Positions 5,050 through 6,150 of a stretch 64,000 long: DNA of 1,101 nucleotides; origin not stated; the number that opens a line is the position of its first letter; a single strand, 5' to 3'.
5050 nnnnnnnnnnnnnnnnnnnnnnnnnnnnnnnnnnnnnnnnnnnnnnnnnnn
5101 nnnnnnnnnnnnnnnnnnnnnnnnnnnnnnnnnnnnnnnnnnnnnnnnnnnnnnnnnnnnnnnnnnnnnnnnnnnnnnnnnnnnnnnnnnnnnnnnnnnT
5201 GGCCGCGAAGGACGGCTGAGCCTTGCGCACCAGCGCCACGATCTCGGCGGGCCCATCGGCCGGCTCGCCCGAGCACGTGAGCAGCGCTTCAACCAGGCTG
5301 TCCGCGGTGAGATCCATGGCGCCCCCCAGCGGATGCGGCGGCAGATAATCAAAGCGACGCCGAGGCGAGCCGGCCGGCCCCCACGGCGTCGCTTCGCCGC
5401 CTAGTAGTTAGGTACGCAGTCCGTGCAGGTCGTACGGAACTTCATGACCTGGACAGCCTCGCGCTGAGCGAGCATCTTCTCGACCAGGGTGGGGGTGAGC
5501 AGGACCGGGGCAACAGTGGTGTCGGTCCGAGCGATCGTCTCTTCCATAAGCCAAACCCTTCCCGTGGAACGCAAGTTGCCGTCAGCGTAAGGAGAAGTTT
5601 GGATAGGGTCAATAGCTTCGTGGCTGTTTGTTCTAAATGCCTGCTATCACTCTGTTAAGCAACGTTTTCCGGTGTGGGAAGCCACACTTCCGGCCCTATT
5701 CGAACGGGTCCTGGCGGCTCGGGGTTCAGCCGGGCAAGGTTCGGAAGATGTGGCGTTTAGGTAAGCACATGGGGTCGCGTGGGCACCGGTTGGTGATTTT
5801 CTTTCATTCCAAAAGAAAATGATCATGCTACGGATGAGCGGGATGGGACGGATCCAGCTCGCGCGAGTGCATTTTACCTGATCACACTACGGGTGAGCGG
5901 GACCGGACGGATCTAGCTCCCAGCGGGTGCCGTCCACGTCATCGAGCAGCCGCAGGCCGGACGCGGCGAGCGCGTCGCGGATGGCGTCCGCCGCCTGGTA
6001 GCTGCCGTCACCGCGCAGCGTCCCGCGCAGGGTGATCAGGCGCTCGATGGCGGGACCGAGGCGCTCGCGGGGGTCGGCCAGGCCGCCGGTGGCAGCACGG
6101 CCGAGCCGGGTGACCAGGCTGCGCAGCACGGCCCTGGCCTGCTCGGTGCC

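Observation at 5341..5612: Hidden 48-codon ORF with CxxC-containing C-terminus, its own promoter-like hexamers and a post-ORF hairpin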

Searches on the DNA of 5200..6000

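Call 44: search_rna_families(source=window, start=5200, end=6000, threshold=evalue, max_evalue=1)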
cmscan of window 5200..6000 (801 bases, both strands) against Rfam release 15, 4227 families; matches with E-value up to 1: 0.
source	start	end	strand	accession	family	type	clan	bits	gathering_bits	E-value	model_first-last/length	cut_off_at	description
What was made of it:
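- There is no Rfam match (call 44).
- Tried and rejected: Rfam on 5200..6000: nothing (call 44).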
